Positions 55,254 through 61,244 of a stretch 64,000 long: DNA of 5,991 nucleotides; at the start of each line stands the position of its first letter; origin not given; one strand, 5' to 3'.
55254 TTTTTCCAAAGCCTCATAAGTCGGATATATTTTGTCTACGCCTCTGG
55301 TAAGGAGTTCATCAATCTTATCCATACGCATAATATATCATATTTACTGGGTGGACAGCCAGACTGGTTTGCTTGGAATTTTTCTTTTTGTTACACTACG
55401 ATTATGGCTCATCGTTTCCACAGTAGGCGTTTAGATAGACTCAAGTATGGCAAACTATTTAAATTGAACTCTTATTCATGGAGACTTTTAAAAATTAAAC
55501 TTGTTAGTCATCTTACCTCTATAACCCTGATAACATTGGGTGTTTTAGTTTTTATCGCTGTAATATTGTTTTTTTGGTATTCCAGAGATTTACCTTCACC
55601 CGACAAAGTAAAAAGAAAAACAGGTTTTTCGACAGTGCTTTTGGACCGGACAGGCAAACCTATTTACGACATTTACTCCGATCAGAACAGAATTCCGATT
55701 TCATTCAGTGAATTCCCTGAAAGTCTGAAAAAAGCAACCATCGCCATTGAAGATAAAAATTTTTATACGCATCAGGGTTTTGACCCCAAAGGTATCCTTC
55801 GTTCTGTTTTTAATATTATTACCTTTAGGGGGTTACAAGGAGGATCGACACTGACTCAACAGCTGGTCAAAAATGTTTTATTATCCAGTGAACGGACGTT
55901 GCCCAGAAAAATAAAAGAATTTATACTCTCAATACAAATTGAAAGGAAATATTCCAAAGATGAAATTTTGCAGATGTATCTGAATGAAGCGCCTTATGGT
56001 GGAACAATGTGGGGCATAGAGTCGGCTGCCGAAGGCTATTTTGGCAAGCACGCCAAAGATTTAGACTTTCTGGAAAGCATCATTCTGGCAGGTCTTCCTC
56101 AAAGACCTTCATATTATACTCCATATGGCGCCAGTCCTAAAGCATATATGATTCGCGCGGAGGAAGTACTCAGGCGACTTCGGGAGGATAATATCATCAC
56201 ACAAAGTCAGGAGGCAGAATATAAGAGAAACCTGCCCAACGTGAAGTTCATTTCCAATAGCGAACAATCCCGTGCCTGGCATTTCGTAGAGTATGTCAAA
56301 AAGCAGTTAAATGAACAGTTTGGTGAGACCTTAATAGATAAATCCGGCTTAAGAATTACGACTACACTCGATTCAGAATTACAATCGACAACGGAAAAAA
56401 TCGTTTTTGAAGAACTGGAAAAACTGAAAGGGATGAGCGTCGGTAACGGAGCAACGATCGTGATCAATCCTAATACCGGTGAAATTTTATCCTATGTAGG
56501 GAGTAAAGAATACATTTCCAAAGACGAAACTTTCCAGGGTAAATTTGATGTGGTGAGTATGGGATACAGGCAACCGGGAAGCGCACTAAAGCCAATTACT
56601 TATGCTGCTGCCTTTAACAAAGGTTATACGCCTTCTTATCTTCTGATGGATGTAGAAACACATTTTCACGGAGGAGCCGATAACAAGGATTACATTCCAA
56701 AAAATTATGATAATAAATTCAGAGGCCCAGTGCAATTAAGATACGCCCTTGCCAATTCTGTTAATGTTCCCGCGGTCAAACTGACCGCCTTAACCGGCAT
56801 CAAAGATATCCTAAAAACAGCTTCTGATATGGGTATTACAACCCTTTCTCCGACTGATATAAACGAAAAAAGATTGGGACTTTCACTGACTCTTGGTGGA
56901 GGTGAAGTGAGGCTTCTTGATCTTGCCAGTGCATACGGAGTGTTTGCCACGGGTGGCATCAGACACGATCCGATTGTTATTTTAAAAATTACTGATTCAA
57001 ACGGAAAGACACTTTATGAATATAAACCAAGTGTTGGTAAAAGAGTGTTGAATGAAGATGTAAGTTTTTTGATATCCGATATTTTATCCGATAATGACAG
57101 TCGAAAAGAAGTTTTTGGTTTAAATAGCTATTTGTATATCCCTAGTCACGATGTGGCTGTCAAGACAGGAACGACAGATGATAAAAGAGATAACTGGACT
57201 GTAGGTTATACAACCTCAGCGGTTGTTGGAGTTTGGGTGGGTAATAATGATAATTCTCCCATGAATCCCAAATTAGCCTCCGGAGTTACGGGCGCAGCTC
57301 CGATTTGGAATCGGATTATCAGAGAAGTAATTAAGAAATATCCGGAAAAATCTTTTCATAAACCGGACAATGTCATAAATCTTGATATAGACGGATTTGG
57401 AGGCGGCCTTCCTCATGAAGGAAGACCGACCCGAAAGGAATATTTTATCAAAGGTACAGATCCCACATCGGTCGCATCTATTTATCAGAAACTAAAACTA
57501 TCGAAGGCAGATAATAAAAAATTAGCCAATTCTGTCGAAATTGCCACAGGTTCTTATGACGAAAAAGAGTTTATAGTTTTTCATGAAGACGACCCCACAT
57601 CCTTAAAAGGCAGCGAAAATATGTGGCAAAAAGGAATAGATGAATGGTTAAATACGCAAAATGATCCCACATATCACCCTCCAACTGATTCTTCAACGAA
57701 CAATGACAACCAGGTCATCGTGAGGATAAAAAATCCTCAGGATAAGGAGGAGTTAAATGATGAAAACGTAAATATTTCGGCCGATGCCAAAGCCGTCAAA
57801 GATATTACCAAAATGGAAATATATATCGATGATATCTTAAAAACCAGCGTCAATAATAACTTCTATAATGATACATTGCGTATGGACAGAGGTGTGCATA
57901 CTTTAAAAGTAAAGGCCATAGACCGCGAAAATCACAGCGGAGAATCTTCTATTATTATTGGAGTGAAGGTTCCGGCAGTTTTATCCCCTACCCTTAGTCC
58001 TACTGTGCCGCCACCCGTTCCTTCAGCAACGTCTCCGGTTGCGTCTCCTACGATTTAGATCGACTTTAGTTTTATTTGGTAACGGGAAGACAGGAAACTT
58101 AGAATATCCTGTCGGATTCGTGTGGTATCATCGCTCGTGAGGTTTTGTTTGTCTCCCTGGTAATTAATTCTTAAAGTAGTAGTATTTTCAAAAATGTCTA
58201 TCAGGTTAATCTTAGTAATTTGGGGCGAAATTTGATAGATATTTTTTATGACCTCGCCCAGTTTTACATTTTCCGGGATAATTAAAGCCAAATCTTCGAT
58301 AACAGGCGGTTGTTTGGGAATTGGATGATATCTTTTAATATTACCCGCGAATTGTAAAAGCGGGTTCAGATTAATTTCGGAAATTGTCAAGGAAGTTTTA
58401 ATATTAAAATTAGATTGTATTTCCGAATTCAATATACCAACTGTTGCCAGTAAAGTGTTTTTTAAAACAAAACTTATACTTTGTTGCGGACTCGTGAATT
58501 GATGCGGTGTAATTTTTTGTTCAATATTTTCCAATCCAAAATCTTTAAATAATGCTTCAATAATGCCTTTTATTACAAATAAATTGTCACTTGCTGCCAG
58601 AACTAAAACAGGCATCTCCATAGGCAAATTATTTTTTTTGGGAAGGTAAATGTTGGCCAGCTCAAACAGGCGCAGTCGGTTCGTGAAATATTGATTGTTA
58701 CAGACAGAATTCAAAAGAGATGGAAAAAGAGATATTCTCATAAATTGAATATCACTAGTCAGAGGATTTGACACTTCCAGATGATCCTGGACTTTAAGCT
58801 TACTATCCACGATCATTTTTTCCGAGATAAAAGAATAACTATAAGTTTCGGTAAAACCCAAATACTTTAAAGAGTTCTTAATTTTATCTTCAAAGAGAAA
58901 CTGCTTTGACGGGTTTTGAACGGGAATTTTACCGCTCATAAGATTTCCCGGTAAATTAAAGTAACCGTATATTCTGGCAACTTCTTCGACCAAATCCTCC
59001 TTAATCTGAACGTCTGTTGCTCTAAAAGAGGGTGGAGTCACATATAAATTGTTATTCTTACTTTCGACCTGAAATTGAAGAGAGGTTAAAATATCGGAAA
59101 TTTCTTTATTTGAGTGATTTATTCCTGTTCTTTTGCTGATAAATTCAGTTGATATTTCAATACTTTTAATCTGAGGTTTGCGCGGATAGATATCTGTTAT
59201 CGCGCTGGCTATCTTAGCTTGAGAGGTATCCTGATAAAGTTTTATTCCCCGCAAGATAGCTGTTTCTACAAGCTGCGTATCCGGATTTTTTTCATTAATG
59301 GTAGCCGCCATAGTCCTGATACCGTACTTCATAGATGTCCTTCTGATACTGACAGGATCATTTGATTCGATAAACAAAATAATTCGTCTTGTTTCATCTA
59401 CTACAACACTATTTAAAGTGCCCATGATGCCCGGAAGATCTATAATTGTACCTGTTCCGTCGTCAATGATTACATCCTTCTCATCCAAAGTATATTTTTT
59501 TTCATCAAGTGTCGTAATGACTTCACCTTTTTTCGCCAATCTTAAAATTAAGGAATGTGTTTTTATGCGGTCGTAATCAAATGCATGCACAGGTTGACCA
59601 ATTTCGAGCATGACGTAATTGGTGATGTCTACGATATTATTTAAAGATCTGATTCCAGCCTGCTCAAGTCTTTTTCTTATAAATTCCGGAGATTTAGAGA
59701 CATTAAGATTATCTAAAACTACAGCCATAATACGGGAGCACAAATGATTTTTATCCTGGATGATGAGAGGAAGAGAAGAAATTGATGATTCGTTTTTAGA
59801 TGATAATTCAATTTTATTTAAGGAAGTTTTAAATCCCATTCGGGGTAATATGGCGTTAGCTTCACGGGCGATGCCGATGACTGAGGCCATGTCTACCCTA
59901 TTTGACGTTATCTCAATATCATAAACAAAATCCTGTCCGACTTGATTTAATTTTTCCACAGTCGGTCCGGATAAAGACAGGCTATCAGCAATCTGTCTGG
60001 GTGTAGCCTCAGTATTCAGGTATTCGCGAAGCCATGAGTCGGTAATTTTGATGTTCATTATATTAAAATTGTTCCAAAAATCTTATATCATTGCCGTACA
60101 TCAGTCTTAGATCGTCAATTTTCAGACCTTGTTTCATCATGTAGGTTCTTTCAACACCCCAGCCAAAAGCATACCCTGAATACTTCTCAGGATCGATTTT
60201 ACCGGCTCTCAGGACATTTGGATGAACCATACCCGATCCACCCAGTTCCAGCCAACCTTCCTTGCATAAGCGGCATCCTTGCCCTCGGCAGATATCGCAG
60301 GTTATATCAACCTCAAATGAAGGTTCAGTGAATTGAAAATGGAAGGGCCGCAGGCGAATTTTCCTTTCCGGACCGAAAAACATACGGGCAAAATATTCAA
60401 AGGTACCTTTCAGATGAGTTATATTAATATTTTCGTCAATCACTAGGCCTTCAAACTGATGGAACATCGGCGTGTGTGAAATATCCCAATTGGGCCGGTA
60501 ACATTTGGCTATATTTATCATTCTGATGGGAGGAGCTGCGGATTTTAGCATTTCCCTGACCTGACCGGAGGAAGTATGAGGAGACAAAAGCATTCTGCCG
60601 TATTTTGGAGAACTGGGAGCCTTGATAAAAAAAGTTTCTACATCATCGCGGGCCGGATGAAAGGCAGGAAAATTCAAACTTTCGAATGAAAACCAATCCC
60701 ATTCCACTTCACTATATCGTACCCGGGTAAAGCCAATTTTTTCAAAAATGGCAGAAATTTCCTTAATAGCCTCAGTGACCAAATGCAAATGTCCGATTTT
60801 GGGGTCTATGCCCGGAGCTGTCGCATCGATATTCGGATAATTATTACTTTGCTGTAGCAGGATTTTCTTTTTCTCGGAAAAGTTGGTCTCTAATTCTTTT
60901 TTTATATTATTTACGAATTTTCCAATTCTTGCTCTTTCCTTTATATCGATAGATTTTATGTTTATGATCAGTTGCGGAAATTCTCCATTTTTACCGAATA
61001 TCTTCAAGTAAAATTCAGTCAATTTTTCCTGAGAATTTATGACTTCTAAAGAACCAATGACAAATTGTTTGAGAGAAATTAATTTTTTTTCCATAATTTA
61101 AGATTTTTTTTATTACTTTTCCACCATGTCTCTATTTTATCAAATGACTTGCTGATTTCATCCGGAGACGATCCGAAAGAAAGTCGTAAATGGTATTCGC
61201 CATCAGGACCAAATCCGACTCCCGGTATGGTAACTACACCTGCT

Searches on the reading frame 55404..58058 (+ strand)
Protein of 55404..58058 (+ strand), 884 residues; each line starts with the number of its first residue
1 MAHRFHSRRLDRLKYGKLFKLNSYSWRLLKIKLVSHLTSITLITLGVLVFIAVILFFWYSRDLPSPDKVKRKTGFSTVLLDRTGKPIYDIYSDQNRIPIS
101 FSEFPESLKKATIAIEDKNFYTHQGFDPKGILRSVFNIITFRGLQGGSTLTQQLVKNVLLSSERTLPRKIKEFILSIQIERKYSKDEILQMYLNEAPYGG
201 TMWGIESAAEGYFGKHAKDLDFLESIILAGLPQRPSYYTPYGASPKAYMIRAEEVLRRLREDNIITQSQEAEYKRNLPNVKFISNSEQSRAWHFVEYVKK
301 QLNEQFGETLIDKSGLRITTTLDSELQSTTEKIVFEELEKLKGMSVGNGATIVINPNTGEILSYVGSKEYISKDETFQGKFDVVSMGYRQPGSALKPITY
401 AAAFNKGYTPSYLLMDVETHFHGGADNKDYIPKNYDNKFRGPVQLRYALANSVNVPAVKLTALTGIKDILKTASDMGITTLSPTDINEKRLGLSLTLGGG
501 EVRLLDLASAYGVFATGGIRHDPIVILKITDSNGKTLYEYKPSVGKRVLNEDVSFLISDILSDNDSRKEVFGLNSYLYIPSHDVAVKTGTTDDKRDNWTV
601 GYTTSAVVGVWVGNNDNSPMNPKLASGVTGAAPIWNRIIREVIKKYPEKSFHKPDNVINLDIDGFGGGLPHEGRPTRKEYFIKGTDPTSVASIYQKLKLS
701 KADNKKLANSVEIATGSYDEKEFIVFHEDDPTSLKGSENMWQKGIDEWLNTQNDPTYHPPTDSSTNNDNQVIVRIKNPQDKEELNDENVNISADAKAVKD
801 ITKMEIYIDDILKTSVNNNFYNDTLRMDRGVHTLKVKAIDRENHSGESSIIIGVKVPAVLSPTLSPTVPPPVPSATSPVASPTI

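Call 39: search_protein_families(library=pfam, proteins=[window:55404-58058:+], max_evalue=0.001)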
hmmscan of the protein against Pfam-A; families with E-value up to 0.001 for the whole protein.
window:55404-58058:+ (884 aa): 3 families
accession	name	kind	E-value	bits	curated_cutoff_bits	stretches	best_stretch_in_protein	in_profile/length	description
PF00912.28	Transgly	-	8.4e-59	198.4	27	1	84-259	2-177/178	Transglycosylase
PF00905.27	Transpeptidase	-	6.7e-24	85.1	22.1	1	349-638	1-297/299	Penicillin binding protein transpeptidase domain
PF17957.7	Big_7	-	9e-07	29.9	24.1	1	773-836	3-70/70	Bacterial Ig domain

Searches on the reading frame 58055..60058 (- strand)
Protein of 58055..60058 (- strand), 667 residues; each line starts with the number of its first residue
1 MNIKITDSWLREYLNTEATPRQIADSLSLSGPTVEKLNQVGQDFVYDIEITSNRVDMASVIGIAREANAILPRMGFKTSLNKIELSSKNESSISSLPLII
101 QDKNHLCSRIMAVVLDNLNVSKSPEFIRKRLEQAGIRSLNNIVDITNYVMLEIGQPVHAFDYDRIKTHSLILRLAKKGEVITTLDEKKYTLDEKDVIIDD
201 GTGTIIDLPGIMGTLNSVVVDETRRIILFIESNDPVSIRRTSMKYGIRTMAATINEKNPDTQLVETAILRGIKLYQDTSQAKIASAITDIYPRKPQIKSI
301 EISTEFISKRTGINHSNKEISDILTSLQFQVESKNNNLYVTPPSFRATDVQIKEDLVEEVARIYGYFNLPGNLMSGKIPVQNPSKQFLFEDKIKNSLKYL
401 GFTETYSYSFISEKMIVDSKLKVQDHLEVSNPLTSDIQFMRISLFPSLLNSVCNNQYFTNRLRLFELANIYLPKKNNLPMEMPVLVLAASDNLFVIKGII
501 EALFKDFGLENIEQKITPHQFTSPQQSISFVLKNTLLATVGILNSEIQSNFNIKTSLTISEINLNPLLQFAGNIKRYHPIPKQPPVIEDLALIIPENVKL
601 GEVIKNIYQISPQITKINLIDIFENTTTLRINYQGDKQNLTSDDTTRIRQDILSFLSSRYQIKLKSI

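Call 39: search_protein_families(library=pfam, proteins=[window:58055-60058:-], max_evalue=0.001)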
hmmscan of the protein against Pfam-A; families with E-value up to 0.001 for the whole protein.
window:58055-60058:- (667 aa): 4 families
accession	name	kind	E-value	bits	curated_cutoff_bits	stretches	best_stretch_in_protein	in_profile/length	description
PF03483.22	B3_4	-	9.8e-51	172.2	29.3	1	107-277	2-171/174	B3/4 domain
PF17759.6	tRNA_synthFbeta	-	1.3e-34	120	22.4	1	370-564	2-214/214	Phenylalanyl tRNA synthetase beta chain CLM domain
PF03484.21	B5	-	1.1e-23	83.7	28.6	1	300-366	1-67/67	tRNA synthetase B5 domain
PF03147.19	FDX-ACB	-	1.5e-08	35.4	31.1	1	581-664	1-93/94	Ferredoxin-fold anticodon binding domain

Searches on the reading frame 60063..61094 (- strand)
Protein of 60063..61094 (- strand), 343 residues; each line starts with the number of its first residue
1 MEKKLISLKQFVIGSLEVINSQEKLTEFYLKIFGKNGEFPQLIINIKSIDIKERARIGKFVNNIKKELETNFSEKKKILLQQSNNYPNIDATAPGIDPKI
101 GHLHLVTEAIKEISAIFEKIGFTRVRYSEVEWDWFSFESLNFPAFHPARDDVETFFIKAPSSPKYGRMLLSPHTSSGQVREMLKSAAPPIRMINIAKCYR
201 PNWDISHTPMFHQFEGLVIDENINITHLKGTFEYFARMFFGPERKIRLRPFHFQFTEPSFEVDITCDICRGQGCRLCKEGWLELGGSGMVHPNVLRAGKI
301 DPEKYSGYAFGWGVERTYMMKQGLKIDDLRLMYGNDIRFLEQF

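Call 39: search_protein_families(library=pfam, proteins=[window:60063-61094:-], max_evalue=0.001)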
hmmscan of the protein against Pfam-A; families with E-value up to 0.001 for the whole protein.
window:60063-61094:- (343 aa): 2 families
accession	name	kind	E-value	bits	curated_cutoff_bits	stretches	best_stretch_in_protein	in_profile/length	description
PF01409.25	tRNA-synt_2d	-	3.3e-79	266.3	19.8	1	89-343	2-246/246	tRNA synthetases class II core domain (F)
PF02912.23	Phe_tRNA-synt_N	-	3.2e-11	43.5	22.3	1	21-82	2-63/69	Aminoacyl tRNA synthetase class II, N-terminal domain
